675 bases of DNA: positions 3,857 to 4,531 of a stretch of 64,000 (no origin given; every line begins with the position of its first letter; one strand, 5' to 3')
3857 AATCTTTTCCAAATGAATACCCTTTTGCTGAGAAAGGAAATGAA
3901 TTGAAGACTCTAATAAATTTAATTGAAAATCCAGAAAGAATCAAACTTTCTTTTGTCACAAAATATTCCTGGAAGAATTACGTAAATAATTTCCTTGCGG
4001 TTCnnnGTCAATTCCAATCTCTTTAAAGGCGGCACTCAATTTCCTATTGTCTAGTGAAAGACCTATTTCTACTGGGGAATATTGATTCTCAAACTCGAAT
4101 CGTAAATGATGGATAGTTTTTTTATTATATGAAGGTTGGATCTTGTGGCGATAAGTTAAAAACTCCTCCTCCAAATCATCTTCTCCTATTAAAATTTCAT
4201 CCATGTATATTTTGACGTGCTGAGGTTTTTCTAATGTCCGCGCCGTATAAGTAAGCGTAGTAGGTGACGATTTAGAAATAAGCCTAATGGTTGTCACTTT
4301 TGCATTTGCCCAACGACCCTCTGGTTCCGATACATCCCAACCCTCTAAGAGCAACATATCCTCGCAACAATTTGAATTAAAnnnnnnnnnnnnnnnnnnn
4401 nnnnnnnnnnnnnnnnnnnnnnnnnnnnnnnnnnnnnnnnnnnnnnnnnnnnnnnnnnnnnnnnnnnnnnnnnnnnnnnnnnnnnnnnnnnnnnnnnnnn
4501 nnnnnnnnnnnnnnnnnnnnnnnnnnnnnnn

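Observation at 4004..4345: A shared C-terminal module of about 105-116 aa (G-W..E..RW ... DNR-x-L) on two otherwise different membrane-protein families, with one tail-less member in each family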

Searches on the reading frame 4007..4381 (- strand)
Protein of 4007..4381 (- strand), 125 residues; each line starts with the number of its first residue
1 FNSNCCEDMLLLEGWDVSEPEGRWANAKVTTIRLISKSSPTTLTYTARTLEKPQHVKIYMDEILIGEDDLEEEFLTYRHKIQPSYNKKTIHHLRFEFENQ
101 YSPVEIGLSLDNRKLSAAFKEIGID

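Call 9: search_protein_families(library=pfam, alignment_id=A1, max_evalue=10)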
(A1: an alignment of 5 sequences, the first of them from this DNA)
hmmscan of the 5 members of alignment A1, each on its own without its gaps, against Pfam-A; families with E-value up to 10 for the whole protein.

A. member 1, seq(124 aa): 0 families

B. families by the number of members that match (of 5 scanned): 8 families
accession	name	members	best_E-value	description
PF22895.2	DUF7024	1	0.00031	Domain of unknown function (DUF7024)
PF23149.1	UBA_Crd2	1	0.026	Cdr2 UBA domain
PF13944.12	Calycin_like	1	0.033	Calycin-like beta-barrel domain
PF17834.7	GHD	1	0.039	Beta-sandwich domain in beta galactosidase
PF16841.11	CBM60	1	0.074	Ca-dependent carbohydrate-binding module xylan-binding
PF21582.3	CBM30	1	0.1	Carbohydrate binding domain 30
PF22448.1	RepB_primase_C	1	0.13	RepB DNA-primase C-terminal helical domain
PF20833.2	RNase_E_G_Thio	1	0.16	RNase E/G, Thioredoxin-like domain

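Call 10: search_solved_structures(query=A1, max_evalue=10, show_alignments=2)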
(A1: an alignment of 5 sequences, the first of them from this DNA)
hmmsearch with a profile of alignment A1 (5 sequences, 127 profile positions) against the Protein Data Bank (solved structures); distinct sequences matched with E-value up to 10: 9.
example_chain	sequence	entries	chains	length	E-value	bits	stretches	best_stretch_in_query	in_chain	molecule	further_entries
6rk5_A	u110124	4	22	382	0.037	17.4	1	25-117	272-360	Methionine adenosyltransferase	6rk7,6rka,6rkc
6rjs_A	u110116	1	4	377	0.038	17.3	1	25-117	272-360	Methionine adenosyltransferase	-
2qc1_B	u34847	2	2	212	0.13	15.6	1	51-124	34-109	Acetylcholine receptor subunit alpha | Acetylcholine receptor subunit alpha 1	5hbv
5hbt_B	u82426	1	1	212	0.27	14.6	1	54-123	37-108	Acetylcholine receptor subunit alpha 1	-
7yv9_A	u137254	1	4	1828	0.49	13.7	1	38-92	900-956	Unconventional myosin-Va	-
9avu_A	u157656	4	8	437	0.65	13.3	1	56-124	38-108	Acetylcholine receptor subunit alpha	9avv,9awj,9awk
9yf0_A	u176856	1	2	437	0.7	13.2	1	54-123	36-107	Acetylcholine receptor subunit alpha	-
9gu0_A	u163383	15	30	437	0.7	13.2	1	54-123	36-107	Acetylcholine receptor subunit alpha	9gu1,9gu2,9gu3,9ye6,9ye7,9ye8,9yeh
9dmg_A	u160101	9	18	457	0.78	13.1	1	54-123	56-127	Acetylcholine receptor subunit alpha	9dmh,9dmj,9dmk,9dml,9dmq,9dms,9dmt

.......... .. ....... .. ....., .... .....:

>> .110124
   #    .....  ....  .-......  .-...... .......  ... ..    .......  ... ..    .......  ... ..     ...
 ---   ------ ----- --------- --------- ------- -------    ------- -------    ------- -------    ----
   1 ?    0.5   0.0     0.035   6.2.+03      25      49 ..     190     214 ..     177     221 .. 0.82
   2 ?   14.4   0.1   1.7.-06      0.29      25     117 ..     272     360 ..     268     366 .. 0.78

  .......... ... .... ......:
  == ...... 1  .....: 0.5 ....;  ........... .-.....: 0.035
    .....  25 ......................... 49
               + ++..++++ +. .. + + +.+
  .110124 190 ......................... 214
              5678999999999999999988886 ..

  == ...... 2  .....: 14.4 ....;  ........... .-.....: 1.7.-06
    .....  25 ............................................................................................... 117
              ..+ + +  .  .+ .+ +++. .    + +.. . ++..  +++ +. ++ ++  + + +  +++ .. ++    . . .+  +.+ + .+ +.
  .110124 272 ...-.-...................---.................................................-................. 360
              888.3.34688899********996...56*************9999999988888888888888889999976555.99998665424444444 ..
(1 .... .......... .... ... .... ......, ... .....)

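Call 11: find_homologous_proteins(query=A1, max_evalue=0.001)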
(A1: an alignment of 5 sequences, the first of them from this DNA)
Query A1 (5 sequences): 380 candidates shared short words with the query, none scored E <= 0.001.
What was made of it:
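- Tried and rejected: The word-indexed search with the 5-tail profile found nothing (call 11).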

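Call 23: search_protein_representatives(alignment_id=A1)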
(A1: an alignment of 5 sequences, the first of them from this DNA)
Query: 5 sequences, 127 profile positions. Proteins with E-value up to 0.001 (for the whole library): 1322; up to 1e-10: 253; up to 1e-30: 6. The best 150 are listed.
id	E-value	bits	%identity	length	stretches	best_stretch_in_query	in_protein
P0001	2.1e-47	176.5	-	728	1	2-127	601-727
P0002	1.0e-43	164.6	-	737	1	2-127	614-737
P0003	7.1e-42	158.7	-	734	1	2-127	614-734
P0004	1.1e-36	141.9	-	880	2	7-126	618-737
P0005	2.9e-33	130.8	-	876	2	8-127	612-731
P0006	3.2e-33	130.8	-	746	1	2-124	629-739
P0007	1.9e-29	118.5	-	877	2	4-127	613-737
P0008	2.3e-28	115.0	-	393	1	3-127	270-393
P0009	1.7e-26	109.0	-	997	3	10-127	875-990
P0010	2.0e-26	108.8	-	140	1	6-125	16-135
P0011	5.6e-26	107.3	-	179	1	3-127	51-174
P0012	1.1e-25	106.4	-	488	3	17-124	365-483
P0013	1.1e-25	106.3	-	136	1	3-127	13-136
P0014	1.3e-25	106.1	-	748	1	5-127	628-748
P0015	3.5e-25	104.8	-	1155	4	12-126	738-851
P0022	1.8e-24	102.5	-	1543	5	4-126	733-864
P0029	9.1e-24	100.2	-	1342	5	22-126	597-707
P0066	1.9e-20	89.4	-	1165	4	8-126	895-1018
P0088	1.6e-17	80.0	-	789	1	6-127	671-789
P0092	2.5e-17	79.4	-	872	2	12-125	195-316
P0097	3.8e-17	78.8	-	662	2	7-126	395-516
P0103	7.8e-17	77.8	-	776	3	5-124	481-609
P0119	8.8e-16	74.4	-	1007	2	16-127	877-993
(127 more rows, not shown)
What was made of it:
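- Tried and rejected: The exhaustive representative search was needed (call 23).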

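Call 26: search_protein_families(library=pfam, proteins=[P0009, P0022, P0029, P0066, P0092, P0097, P0103, P0119, P0088, P0012], max_evalue=0.01)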
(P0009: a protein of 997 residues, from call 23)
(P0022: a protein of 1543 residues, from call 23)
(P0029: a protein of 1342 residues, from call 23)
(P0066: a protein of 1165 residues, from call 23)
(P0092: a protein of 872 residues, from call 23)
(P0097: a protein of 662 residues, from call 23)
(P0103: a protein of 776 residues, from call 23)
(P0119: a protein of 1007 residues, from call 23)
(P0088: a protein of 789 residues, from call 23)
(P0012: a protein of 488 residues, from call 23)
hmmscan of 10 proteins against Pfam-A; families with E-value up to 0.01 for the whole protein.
P0009 (997 aa): 3 families
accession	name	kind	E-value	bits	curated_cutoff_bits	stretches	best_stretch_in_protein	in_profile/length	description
PF00884.28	Sulfatase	-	1.7e-09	37.9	25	1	196-496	1-298/301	Sulfatase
PF20620.4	DUF6805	-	0.00011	23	27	0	886-956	36-107/133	Family of unknown function (DUF6805)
PF01663.27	Phosphodiest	-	0.0011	19.1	23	1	430-464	194-228/342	Type I phosphodiesterase / nucleotide pyrophosphatase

P0022 (1543 aa): 1 family
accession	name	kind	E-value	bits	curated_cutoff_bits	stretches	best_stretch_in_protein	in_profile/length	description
PF13364.12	BetaGal_ABD2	-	4.3e-05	24.7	23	0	1442-1507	46-106/112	Beta-galactosidase second all-beta domain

P0029 (1342 aa): 3 families
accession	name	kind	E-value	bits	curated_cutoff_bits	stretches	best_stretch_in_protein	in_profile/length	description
PF21467.3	BetaGal_gal-bd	-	3.9e-06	27.3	27.3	0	794-830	27-62/62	Beta-galactosidase, galactose-binding domain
PF03170.19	BcsB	-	8.2e-06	24.9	21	0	947-1000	55-111/606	Bacterial cellulose synthase subunit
PF14683.12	CBM-like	-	0.00071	20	27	0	1128-1151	120-143/160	Polysaccharide lyase family 4, domain III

P0066 (1165 aa): 3 families
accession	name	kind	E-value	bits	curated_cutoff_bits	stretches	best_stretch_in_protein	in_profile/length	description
PF13231.12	PMT_2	-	9.7e-06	26.3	26.1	1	109-262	7-157/160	Dolichyl-phosphate-mannose-protein mannosyltransferase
PF11886.13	TOC159_MAD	-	0.00024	20.6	25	0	1059-1111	193-245/267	Translocase of chloroplast 159/132, membrane anchor domain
PF13364.12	BetaGal_ABD2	-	0.0015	19.7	23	0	648-701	57-105/112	Beta-galactosidase second all-beta domain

P0092 (872 aa): 4 families
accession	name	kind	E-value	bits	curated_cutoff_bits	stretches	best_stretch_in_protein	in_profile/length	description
PF00884.28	Sulfatase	-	9.4e-44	150.3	25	1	447-749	1-300/301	Sulfatase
PF01663.27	Phosphodiest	-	3.4e-06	27.3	23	1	453-695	5-220/342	Type I phosphodiesterase / nucleotide pyrophosphatase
PF02995.22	DUF229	-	0.00012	21.3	25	1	572-698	267-345/496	Protein of unknown function (DUF229)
PF16347.10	SGSH_C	-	0.00038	21.1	29.3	1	700-763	2-66/154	N-sulphoglucosamine sulphohydrolase, C-terminal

P0097 (662 aa): 1 family
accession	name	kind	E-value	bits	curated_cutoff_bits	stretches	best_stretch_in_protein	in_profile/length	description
PF00884.28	Sulfatase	-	0.00095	19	25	1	52-300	34-295/301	Sulfatase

P0103 (776 aa): 2 families
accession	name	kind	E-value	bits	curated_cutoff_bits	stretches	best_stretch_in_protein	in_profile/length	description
PF22895.2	DUF7024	-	4.2e-12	46.6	24.4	1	654-774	29-143/145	Domain of unknown function (DUF7024)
PF00884.28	Sulfatase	-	1.1e-06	28.6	25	1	4-241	87-300/301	Sulfatase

P0119 (1007 aa): 1 family
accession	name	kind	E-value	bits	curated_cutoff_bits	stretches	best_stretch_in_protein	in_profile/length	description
PF13231.12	PMT_2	-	0.00019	22.1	26.1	1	245-368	30-154/160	Dolichyl-phosphate-mannose-protein mannosyltransferase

P0088 (789 aa): 0 families

P0012 (488 aa): 2 families
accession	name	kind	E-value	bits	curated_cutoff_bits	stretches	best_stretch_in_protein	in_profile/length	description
PF14683.12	CBM-like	-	0.00014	22.2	27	0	281-310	114-143/160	Polysaccharide lyase family 4, domain III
PF20236.3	DUF6593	-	0.0041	17.8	27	0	212-243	67-97/146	Family of unknown function (DUF6593)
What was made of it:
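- On Pfam DUF7024 (PF22895): A transitive link exists through P0103 copy 3, which scores 46.6 bits (call 26).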

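Call 27: predict_structure(alignment_id=A1)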
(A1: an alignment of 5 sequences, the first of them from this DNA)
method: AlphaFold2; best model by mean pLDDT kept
length: 124 residues; sequences in the alignment: 5
mean_pLDDT: 82.1   pTM: 0.78
mean pLDDT of the five models: 82.1, 79.4, 78.8, 74.2, 73.2
residues with pLDDT >= 90: 47; 70-90: 55; 50-70: 18; < 50: 4
segments of 3 or more residues with pLDDT < 50: 1-3
pLDDT, mean of each block of 10 residues (from residue 1): 55 76 88 77 91 92 94 94 70 92 68 88 84
secondary structure, 60 per line:
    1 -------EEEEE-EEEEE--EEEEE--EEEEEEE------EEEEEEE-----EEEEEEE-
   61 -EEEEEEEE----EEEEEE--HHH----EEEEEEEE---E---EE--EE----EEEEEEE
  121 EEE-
elements in order: E8-12 E14-18 E21-25 E28-34 E41-47 E53-59 E62-69 E74-79 E89-96 E114-123
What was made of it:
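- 4007..4381 (-): A1 tail module (aa 613-737), the given finding. AF2 model is an all-beta jelly roll, pLDDT 82 (call 27).
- On CBM-type / galactose-binding-like beta-jelly roll: The AF2 model has pLDDT 82 and 10 strands (call 27).
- Fold: the tail model has pLDDT 82 with 10 beta strands (call 27).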

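Call 30: fold_search(model_id=the predicted structure, library=pdb)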
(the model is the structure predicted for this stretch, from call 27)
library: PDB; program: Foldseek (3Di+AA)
matches with E <= 10: 1592; with E <= 0.001: 17
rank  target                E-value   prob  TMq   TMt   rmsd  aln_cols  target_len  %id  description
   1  9fmt_C                8.7e-05  1.00  0.58  0.15   7.1       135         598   14  Cryo-EM structure of the BcsB hexameric crown from the E. coli cellulose secretion macrocomplex (released 2024-10-16)
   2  7l2z_C                1.2e-04  1.00  0.56  0.13   7.1       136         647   15  Bacterial cellulose synthase BcsB hexamer (released 2021-03-24)
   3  6yg8_E                1.3e-04  1.00  0.51  0.13  10.3       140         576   14  Cryo-EM structure of a BcsB pentamer in the context of an assembled Bcs macrocomplex (released 2021-02-24)
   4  9fmt_D                2.1e-04  1.00  0.47  0.11  10.9       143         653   12  Cryo-EM structure of the BcsB hexameric crown from the E. coli cellulose secretion macrocomplex (released 2024-10-16)
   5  9fmt_A                2.3e-04  1.00  0.48  0.11  11.0       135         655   14  Cryo-EM structure of the BcsB hexameric crown from the E. coli cellulose secretion macrocomplex (released 2024-10-16)
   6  6yg8_B                3.2e-04  1.00  0.47  0.11  10.3       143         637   14  Cryo-EM structure of a BcsB pentamer in the context of an assembled Bcs macrocomplex (released 2021-02-24)
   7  5eiy_B                3.9e-04  1.00  0.56  0.12   3.6       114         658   10  Bacterial cellulose synthase bound to a substrate analogue (released 2016-03-09)
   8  6yg8_D                4.9e-04  1.00  0.48  0.11  10.6       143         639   12  Cryo-EM structure of a BcsB pentamer in the context of an assembled Bcs macrocomplex (released 2021-02-24)
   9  1gmm                  4.9e-04  1.00  0.42  0.41   7.4       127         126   10  Carbohydrate binding module CBM6 from xylanase U Clostridium thermocellum (released 2001-11-28)
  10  9fmt_B                4.9e-04  1.00  0.42  0.10  11.2       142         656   13  Cryo-EM structure of the BcsB hexameric crown from the E. coli cellulose secretion macrocomplex (released 2024-10-16)
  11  8j3x_B                5.4e-04  1.00  0.54  0.20   5.1       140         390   14  Crystal structure of CBM6E from Saccharophagus degradans (released 2024-04-24)
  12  6yf6_A                5.4e-04  1.00  0.49  0.44   8.8       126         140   13  EclA C-terminal domain; sugar-binding protein (released 2021-04-07)
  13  9fmt_E                5.4e-04  1.00  0.49  0.11  10.9       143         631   12  Cryo-EM structure of the BcsB hexameric crown from the E. coli cellulose secretion macrocomplex (released 2024-10-16)
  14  7l2z_D                6.3e-04  1.00  0.55  0.13   7.7       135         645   16  Bacterial cellulose synthase BcsB hexamer (released 2021-03-24)
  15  6za2_B                6.3e-04  1.00  0.44  0.08   7.1       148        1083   11  Crystal structure of dimeric latent PorU from Porphyromonas gingivalis (released 2021-09-29)
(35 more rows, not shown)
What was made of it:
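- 4007..4381 (-): Foldseek matches BcsB-CBD and CBM6 (call 30).
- On CBM-type / galactose-binding-like beta-jelly roll: Foldseek gives probability 1.00, E 9e-5 to 3e-3 and TMq 0.42-0.58 to BcsB CBDs, CBM6, CBM35 and CBM36 (call 30).
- Closest known: BcsB carbohydrate-binding domains and the CBM6/CBM35/CBM36 jelly rolls. Same: These are the best fold matches of the isolated tail (E 9e-5 to 3e-3, TMq 0.42-0.58; call 30).
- Foldseek top hits are BcsB CBDs (E 9e-5, TMq 0.58), CBM6, CBM35, CBM36, CBM4 and the CE2 jelly roll (call 30). The top fold matches are BcsB domains in oligomeric crowns (call 30). CBM-type fold (call 30).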

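Call 53: search_protein_families(library=pfam, alignment_id=A4, max_evalue=0.001)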
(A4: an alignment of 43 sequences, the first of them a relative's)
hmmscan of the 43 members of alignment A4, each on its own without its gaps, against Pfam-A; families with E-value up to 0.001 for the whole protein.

A. member 1, P0009 (997 aa): 2 families
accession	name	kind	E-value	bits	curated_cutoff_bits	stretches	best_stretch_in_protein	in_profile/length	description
PF00884.28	Sulfatase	-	1.7e-09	37.9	25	1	196-496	1-298/301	Sulfatase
PF20620.4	DUF6805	-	0.00011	23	27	0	886-956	36-107/133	Family of unknown function (DUF6805)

B. families by the number of members that match (of 43 scanned): 18 families
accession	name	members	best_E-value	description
PF00884.28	Sulfatase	15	1e-47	Sulfatase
PF13231.12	PMT_2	5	4e-10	Dolichyl-phosphate-mannose-protein mannosyltransferase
PF01663.27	Phosphodiest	5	3.4e-06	Type I phosphodiesterase / nucleotide pyrophosphatase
PF00132.30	Hexapep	3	3e-11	Bacterial transferase hexapeptide (six repeats)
PF14602.12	Hexapep_2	3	8e-09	Hexapeptide repeat of succinyl-transferase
PF16347.10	SGSH_C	3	2.5e-06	N-sulphoglucosamine sulphohydrolase, C-terminal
PF22895.2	DUF7024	2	4.2e-12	Domain of unknown function (DUF7024)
PF14683.12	CBM-like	2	1.8e-05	Polysaccharide lyase family 4, domain III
PF20620.4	DUF6805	2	0.00011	Family of unknown function (DUF6805)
PF03901.23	Glyco_transf_22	1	5e-44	Alg9-like mannosyltransferase family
PF21467.3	BetaGal_gal-bd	1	3.9e-06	Beta-galactosidase, galactose-binding domain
PF03170.19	BcsB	1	8.2e-06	Bacterial cellulose synthase subunit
PF13364.12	BetaGal_ABD2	1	4.3e-05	Beta-galactosidase second all-beta domain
PF03065.20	Glyco_hydro_57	1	4.5e-05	Glycosyl hydrolase family 57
PF02995.22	DUF229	1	0.00012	Protein of unknown function (DUF229)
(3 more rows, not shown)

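Call 75: search_solved_structures(query=A5, max_evalue=1, show_alignments=2)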
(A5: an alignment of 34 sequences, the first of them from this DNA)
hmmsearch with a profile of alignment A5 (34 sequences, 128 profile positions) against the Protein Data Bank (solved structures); distinct sequences matched with E-value up to 1: 15.
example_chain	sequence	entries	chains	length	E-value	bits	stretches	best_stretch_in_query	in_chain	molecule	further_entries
2w3j_A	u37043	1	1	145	0.081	16.2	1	30-103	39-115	CARBOHYDRATE BINDING MODULE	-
8dhl_A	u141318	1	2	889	0.18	15.1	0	41-84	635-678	Glycosyl hydrolase family 2, sugar binding domain protein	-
9t9v_A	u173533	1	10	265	0.25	14.7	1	27-72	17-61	Double jelly roll capsid protein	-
3r4d_A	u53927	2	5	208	0.35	14.2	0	22-106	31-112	CEA-related cell adhesion molecule 1, isoform 1/2S | Carcinoembryonic antigen-related cell adhesion molecule 1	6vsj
1l6z_A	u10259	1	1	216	0.38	14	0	22-106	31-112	biliary glycoprotein C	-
3idu_A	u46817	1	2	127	0.4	14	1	49-113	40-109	Uncharacterized protein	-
2xfd_A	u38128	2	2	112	0.42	13.9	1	45-84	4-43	CARBOHYDRATE BINDING MODULE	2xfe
2xhh_A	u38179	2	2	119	0.51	13.6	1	45-84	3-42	CARBOHYDRATE BINDING MODULE | CALCIUM-DEPENDENT CARBOHYDRATE BINDING MODULE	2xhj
3zm8_A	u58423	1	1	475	0.52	13.6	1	31-98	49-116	GH26 ENDO-BETA-1,4-MANNANASE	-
2kl6_A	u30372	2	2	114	0.6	13.4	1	49-113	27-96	Uncharacterized protein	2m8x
4uid_A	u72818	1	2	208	0.62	13.4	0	42-92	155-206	SURFACE LAYER PROTEIN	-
4uj7_A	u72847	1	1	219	0.85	12.9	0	42-93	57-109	SURFACE LAYER PROTEIN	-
7l2z_B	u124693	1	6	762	0.86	12.9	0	42-84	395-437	Cyclic di-GMP-binding protein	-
9b8v_G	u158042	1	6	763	0.86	12.9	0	42-84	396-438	Cellulose synthase operon protein B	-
7lby_B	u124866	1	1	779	0.91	12.8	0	42-84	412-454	Cyclic di-GMP-binding protein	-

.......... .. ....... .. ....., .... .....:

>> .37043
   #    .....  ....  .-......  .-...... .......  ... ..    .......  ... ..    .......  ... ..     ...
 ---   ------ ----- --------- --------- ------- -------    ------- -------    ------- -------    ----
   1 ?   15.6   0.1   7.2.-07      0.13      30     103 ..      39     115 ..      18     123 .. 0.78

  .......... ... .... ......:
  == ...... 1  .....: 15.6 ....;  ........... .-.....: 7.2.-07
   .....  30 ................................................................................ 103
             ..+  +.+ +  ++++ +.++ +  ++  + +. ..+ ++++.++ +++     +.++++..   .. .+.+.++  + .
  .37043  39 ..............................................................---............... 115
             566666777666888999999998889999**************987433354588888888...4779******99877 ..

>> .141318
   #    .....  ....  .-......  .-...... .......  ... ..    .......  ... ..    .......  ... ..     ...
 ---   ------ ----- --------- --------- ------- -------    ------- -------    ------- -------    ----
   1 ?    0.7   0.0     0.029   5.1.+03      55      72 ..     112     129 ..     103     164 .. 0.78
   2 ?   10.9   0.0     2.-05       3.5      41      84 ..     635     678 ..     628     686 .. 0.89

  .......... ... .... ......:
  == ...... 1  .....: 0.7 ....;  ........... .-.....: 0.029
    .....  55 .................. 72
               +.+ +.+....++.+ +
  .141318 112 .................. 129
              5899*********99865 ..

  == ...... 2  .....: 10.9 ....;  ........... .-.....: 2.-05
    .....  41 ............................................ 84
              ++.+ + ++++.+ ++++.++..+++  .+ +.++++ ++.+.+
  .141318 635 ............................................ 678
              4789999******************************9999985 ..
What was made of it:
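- Closest known: BcsB carbohydrate-binding domains and the CBM6/CBM35/CBM36 jelly rolls. Different: No PDB sequence hit is significant (calls 10, 75).
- Sub-threshold PDB sequence hits are enriched for CBMs (call 75).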
